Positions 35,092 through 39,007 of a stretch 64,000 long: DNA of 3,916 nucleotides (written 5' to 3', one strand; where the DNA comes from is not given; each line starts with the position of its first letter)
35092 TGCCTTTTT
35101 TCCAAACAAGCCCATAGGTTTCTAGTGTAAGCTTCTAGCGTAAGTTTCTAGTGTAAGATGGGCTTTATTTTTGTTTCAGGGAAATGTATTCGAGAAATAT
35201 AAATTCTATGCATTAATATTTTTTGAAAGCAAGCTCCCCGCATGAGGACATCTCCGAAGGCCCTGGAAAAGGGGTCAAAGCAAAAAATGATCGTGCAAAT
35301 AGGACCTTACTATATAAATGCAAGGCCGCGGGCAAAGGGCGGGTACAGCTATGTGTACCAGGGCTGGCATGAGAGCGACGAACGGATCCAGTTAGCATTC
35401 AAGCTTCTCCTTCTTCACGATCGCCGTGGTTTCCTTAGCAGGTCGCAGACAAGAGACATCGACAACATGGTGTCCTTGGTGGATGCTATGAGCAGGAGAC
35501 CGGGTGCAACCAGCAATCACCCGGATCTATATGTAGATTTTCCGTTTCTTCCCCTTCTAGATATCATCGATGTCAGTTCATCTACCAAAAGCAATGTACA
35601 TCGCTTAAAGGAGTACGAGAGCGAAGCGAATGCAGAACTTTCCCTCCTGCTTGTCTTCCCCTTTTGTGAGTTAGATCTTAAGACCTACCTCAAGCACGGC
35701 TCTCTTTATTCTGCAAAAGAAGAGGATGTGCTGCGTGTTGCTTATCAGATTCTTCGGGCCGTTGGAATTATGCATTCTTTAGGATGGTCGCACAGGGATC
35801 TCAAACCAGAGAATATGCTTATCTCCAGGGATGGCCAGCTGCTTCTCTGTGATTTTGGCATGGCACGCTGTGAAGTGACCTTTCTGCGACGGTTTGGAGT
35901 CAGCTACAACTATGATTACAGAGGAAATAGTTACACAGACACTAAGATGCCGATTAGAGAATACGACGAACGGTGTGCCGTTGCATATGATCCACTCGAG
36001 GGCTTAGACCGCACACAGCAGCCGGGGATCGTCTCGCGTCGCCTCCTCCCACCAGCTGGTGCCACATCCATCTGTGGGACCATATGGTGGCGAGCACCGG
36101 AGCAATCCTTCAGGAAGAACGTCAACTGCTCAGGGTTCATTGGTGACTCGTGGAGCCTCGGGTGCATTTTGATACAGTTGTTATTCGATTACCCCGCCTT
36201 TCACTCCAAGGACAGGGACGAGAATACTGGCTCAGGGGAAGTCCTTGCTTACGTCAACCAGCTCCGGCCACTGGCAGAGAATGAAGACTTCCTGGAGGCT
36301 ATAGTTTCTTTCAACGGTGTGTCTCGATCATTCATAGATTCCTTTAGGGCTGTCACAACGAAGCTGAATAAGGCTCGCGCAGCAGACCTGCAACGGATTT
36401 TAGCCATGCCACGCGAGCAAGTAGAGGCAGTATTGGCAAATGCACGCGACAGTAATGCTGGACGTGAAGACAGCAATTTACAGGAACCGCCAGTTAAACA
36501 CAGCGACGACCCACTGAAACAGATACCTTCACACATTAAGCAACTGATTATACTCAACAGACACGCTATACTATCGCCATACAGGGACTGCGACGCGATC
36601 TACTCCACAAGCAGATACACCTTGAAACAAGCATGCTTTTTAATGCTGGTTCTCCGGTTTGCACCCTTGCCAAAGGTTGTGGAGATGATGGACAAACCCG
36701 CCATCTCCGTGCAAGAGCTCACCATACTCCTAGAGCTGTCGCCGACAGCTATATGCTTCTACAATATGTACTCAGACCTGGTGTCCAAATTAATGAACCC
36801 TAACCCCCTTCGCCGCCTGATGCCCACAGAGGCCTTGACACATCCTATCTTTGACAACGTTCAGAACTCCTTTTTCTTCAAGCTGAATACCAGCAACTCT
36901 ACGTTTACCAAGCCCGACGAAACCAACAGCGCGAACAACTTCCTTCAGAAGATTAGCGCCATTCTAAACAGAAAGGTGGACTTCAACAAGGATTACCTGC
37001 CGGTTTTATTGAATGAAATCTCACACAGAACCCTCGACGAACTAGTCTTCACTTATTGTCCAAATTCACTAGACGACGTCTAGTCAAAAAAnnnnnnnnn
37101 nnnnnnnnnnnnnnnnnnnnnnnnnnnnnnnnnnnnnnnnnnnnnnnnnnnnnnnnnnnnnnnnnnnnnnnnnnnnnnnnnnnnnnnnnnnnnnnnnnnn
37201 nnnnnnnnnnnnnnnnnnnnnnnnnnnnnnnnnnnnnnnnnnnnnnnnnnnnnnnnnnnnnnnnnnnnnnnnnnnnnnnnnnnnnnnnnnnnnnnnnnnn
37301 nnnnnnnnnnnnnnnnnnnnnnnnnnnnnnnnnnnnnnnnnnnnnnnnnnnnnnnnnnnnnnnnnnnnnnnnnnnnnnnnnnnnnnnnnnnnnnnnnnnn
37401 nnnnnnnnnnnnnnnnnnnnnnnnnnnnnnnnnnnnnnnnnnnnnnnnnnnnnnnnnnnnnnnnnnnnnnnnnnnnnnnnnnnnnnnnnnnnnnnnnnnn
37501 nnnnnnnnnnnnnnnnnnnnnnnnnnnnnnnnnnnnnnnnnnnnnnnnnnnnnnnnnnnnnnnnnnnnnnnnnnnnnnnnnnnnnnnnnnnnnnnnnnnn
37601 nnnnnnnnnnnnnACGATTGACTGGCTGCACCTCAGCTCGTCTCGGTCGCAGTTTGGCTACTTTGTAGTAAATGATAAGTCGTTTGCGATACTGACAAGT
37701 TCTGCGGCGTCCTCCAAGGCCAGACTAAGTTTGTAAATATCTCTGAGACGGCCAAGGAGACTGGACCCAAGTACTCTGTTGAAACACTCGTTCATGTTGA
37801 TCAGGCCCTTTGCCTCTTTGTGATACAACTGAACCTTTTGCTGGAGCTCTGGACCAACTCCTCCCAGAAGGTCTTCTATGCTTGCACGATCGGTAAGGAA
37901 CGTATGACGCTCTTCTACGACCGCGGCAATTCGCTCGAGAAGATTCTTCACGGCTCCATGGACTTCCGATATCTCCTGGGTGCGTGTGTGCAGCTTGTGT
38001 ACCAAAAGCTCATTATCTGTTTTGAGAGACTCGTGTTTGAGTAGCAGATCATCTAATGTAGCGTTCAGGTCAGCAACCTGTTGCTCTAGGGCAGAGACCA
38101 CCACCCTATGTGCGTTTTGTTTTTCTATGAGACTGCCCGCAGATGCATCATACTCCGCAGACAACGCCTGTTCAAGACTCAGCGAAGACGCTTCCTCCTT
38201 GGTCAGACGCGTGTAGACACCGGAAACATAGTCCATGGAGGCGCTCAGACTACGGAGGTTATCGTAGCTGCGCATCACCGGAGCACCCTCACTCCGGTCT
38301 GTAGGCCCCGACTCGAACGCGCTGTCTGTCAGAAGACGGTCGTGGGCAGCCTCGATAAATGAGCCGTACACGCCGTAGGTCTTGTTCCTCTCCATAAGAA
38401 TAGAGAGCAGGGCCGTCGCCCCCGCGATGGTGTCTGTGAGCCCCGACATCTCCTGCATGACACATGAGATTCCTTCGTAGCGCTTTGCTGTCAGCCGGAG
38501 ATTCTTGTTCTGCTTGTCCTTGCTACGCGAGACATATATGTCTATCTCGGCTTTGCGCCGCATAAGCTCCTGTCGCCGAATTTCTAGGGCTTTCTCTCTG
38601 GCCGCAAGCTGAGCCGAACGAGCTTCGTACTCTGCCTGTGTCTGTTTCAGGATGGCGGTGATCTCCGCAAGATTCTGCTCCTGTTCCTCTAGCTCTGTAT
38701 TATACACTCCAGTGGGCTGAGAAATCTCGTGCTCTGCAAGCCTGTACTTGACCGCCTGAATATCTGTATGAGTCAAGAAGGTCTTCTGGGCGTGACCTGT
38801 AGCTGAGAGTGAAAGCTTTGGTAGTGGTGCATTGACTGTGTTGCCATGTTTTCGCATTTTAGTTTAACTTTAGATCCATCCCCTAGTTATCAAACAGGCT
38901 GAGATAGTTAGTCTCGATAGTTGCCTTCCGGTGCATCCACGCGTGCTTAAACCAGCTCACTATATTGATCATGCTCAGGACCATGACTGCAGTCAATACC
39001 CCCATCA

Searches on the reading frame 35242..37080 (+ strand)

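Call 83: search_protein_families(library=pfam, proteins=[window:35242-37080:+], max_evalue=0.00001)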
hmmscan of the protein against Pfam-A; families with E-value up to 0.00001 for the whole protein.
window:35242-37080:+ (613 aa): 2 families
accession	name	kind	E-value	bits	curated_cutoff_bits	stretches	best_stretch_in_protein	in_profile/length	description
PF00069.31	Pkinase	-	6.3e-29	101.6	31.7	2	116-209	57-146/263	Protein kinase domain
PF07714.23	PK_Tyr_Ser-Thr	-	1e-08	35.3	23.1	1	132-209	73-150/258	Protein tyrosine and serine/threonine kinase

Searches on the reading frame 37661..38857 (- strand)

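Call 83: search_protein_families(library=pfam, proteins=[window:37661-38857:-], max_evalue=0.00001)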
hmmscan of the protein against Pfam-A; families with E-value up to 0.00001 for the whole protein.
window:37661-38857:- (399 aa): 1 family
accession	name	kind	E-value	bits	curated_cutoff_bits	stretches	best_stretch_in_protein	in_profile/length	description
PF13863.11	DUF4200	-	2.2e-11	44.6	29.7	1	58-172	3-117/119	Domain of unknown function (DUF4200)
